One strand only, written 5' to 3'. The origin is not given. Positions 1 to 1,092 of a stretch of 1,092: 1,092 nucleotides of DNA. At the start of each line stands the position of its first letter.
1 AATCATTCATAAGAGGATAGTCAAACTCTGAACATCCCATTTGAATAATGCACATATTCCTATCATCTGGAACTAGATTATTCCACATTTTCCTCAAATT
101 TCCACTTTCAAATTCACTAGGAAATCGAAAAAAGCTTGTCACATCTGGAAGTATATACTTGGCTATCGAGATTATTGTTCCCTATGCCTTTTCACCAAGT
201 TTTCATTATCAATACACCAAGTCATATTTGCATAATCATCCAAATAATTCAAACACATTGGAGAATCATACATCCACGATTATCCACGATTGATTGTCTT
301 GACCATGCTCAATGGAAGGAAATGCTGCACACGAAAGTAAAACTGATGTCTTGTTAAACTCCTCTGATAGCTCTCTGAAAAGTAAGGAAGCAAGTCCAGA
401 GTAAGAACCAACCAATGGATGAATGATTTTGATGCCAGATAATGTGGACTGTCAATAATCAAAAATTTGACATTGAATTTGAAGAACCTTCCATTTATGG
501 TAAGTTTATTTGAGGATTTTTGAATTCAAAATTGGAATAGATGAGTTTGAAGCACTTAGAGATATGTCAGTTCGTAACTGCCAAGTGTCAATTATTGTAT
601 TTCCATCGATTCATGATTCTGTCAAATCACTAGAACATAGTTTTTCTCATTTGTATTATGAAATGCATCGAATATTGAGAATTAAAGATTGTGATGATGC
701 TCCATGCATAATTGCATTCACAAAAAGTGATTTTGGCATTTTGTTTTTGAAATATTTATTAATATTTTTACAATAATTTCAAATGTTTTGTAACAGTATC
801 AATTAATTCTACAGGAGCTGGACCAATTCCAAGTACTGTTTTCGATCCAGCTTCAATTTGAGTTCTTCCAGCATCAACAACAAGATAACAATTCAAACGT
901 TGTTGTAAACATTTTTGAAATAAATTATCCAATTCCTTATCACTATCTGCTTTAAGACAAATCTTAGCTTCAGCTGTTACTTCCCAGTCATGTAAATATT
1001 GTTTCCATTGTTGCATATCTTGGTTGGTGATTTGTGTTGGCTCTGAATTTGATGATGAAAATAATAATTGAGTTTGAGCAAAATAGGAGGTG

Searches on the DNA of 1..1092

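Call 52: search_rna_families(source=window, threshold=gathering)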
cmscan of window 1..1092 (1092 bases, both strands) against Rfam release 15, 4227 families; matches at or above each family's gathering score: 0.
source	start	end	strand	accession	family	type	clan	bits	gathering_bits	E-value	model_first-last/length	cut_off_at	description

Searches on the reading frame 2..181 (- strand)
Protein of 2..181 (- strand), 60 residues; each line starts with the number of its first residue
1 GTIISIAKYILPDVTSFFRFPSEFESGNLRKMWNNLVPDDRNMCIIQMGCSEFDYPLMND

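Call 5: search_protein_families(library=pfam, max_evalue=10, proteins=[window:2-181:-])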
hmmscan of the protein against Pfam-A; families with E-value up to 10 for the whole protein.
seq(60 aa): 1 family
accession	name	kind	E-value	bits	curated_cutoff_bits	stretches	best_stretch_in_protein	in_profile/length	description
PF03015.24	Sterile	-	0.094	13.3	35.4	1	16-48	38-70/93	Male sterility protein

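Call 6: find_homologous_proteins(query=window:2-181:-, max_evalue=10)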
Query seq(60 aa): no candidate shares three 5-residue words with the query. No homologue found.

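Call 7: search_solved_structures(query=window:2-181:-, max_evalue=10, show_alignments=5)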
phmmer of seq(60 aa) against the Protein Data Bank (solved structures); distinct sequences matched with E-value up to 10: 2.
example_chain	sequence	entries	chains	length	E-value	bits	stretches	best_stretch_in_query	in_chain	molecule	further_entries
5mjs_A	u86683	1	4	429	0.3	14.7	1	9-41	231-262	Tubulin beta chain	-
6s8m_B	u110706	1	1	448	0.31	14.6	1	9-41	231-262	Tubulin beta chain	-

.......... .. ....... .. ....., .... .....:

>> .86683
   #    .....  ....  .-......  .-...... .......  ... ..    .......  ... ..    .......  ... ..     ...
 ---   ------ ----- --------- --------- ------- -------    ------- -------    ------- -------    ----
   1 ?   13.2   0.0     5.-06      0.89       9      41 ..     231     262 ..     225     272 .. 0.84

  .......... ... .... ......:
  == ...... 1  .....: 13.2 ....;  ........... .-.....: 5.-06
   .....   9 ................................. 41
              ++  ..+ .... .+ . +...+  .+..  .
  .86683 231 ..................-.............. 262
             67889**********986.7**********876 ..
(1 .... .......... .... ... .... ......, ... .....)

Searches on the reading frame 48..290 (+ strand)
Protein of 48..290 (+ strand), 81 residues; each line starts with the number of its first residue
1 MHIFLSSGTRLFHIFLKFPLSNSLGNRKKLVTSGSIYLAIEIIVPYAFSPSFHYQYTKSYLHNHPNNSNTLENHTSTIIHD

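Call 61: find_encoding_contigs(protein=window:48-290:+, flank=10000, max_places=3)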
Protein seq(81 aa) (81 aa): no gene with exactly this product is on record in the collection.

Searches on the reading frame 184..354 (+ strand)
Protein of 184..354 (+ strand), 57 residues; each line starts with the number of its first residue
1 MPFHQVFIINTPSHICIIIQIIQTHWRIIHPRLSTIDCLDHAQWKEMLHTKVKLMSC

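Call 50: search_protein_families(library=pfam, max_evalue=10, proteins=[window:184-354:+])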
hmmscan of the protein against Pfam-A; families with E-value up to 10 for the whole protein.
seq(57 aa): 1 family
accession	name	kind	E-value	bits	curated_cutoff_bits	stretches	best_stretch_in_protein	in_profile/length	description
PF12025.13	Phage_C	-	0.16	12.3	25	1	33-53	22-42/68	Phage protein C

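Call 62: find_encoding_contigs(protein=window:184-354:+, flank=10000, max_places=3)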
Protein seq(57 aa) (57 aa): no gene with exactly this product is on record in the collection.

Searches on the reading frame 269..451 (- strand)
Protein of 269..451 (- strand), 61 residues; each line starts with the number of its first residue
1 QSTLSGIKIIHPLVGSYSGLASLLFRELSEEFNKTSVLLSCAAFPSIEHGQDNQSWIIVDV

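Call 5: search_protein_families(library=pfam, max_evalue=10, proteins=[window:269-451:-])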
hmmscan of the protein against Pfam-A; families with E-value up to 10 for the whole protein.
seq(61 aa): 0 families

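Call 59: search_solved_structures(query=window:269-451:-, max_evalue=1, show_alignments=1)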
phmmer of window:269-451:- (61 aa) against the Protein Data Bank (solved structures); distinct sequences matched with E-value up to 1: 11.
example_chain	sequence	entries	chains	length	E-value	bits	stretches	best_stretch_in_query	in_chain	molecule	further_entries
5iww_D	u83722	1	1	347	0.0019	21.4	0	30-58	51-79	PLS9-PPR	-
5o09_1A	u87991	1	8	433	0.077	16.4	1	4-47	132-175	Tubulin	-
7quq_A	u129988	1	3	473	0.086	16.2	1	4-47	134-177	Tubulin domain-containing protein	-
2bto_A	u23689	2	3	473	0.089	16.2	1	4-47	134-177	TUBULIN BTUBA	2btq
9kfx_A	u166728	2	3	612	0.09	16.2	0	30-58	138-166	Synthetic PPR-DYW protein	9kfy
4ffb_A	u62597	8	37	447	0.11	15.8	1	4-46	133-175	Tubulin alpha-1 chain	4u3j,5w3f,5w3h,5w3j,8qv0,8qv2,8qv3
9c6r_B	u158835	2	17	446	0.2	15.1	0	4-34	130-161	Tubulin beta-6 chain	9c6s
3pg0_A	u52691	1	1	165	0.52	13.8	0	49-60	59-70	ThreeFoil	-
7evb_B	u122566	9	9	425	0.79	13.2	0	2-45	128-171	Tubulin-like protein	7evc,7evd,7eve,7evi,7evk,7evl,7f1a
7evg_A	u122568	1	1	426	0.79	13.2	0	2-45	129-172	Tubulin-like protein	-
7evh_A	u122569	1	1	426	0.82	13.2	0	2-45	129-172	Tubulin-like protein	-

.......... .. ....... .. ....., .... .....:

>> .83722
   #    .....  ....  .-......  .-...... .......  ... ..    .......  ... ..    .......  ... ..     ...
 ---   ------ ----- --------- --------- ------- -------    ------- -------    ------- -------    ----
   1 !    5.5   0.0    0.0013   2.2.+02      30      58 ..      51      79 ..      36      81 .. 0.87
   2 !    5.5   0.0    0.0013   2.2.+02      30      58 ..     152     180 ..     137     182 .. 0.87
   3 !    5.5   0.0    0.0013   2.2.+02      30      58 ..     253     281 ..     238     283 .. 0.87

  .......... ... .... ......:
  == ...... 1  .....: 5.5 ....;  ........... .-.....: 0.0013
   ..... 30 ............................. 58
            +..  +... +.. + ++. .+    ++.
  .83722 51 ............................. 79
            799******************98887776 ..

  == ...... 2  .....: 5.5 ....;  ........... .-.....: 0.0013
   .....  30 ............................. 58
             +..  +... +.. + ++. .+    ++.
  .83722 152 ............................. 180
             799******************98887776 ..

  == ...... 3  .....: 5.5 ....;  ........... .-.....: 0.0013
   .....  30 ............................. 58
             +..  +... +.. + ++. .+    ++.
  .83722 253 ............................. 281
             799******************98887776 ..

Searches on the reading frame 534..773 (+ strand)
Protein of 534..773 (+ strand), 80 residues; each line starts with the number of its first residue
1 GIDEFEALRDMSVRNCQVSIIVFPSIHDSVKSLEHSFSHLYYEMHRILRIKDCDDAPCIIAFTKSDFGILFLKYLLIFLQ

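Call 34: find_encoding_contigs(protein=window:564-773:+, flank=10000, max_places=4)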
Protein seq(70 aa) (70 aa): no gene with exactly this product is on record in the collection.

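Call 50: search_protein_families(library=pfam, max_evalue=10, proteins=[window:534-773:+])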
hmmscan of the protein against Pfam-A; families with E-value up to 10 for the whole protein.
seq(80 aa): 2 families
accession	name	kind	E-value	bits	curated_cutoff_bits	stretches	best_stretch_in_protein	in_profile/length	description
PF00071.28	Ras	-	0.009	16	21.6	1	1-67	57-116/162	Ras family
PF23247.1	LRR_RPS2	-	0.048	14.1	27.9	1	2-34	119-152/160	Plant disease resistance protein RPS2-like, leucine-rich repeats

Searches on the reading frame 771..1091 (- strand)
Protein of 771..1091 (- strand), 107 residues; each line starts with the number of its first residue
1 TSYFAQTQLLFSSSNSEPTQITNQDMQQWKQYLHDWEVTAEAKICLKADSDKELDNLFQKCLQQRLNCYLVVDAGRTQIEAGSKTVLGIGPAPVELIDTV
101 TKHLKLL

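Call 5: search_protein_families(library=pfam, max_evalue=10, proteins=[window:771-1091:-])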
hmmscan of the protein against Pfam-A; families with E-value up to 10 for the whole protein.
seq(107 aa): 2 families
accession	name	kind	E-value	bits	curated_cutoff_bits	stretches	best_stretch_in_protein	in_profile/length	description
PF01981.21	PTH2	-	8.1e-26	90.9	23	1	25-107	33-115/115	Peptidyl-tRNA hydrolase PTH2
PF21977.1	DUF6926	-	0.096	13.4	27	1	10-61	9-57/73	Domain of unknown function (DUF6926)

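Call 8: find_homologous_proteins(query=window:771-1091:-, max_evalue=0.001)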
Query seq(107 aa) (107 aa): 17 proteins with E <= 0.001 among 19 candidates.
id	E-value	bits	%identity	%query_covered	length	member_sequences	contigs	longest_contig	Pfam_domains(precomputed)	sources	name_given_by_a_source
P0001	3.5e-54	199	97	87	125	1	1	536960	PF01981.22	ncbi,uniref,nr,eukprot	ncbi:predicted protein [Naegleria gruberi]|uniref:peptidyl-tRNA hydrolase n=1 Tax=Naegleria gruberi 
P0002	3.1e-24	103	67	74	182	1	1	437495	PF22562.3,PF01981.22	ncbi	ncbi:hypothetical protein ABK040_008490 [Willaertia magna]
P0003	4.4e-20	89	60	76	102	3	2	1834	PF01981.22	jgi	jgi:peptidyl-tRNA hydrolase, PTH2 family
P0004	1.2e-18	85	53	82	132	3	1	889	PF01981.22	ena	-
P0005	2.1e-15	74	52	77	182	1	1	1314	PF01981.22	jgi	-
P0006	4.1e-15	74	57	70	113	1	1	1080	PF01981.22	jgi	jgi:PTH2 family peptidyl-tRNA hydrolase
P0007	5.1e-15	73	56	70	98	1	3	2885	PF01981.22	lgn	-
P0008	5.1e-14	70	52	77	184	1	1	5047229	PF01981.22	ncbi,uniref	ncbi:peptidyl-tRNA hydrolase 2 [Favolaschia claudopus]|uniref:peptidyl-tRNA hydrolase n=1 Tax=Favola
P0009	3.4e-13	67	60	64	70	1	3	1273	PF01981.22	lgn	-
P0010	7.7e-13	66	53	69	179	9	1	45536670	PF01981.22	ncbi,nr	ncbi:peptidyl-tRNA hydrolase 2, mitochondrial [Ornithorhynchus anatinus]|nr:peptidyl-tRNA hydrolase 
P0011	1.7e-12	65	48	77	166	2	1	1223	PF01981.22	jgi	jgi:PTH2 family peptidyl-tRNA hydrolase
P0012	4.0e-12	64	50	69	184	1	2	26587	PF01981.22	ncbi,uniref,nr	ncbi:unnamed protein product [Didymodactylos carnosus]|uniref:peptidyl-tRNA hydrolase n=1 Tax=Didymo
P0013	5.5e-12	64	48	75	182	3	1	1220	PF01981.22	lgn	-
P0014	1.6e-10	59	49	67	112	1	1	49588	PF01981.22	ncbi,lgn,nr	ncbi:MAG: peptidyl-tRNA hydrolase [Candidatus Aenigmarchaeota archaeon]|nr:peptidyl-tRNA hydrolase [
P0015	1.1e-8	53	47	72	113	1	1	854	PF01981.22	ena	-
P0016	2.4e-7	49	44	77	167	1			PF01981.22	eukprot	eukprot:TRINITY_DN26598_c0_g1_i1.p1 TRINITY_DN26598_c0_g1~~TRINITY_DN26598_c0_g1_i1.p1 ORF type:comp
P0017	3.1e-6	45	39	67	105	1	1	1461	PF01981.22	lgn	-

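Call 10: find_encoding_contigs(protein=P0001, flank=10000, max_places=4)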
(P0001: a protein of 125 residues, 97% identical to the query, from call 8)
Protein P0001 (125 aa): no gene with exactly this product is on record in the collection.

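Call 54: find_encoding_contigs(protein=P0002, flank=8000, max_places=2)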
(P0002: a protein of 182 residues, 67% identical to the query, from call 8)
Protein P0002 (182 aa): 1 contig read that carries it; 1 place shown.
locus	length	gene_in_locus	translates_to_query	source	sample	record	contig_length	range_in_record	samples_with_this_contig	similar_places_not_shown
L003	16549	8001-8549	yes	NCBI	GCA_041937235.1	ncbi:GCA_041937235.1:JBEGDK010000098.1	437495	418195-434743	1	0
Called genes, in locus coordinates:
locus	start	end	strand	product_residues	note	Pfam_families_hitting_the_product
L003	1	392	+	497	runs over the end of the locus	PF00291:PALP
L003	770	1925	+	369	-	PF12937:F-box-like (weak)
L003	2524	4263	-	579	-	-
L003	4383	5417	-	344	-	-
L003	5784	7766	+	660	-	PF01565:FAD_binding_4, PF02913:FAD-oxidase_C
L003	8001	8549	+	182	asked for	PF22562:UBA_7 (weak), PF01981:PTH2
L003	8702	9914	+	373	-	PF00089:Trypsin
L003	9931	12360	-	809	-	PF08145:BOP1NT, PF25174:Beta-prop_THOC3, PF00400:WD40, PF23381:Beta-prop_IFT122_1st, PF24817:WD40_WDHD1_1st, PF25175:Beta-prop_WDR5, PF25174:Beta-prop_THOC3, PF25175:Beta-prop_WDR5, +16 more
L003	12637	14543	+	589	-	PF24768:ARM_ARMC5 (faint), PF13513:HEAT_EZ (faint), PF00514:Arm (weak), PF02985:HEAT (faint), PF00514:Arm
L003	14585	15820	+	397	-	-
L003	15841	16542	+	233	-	PF00834:Ribul_P_3_epim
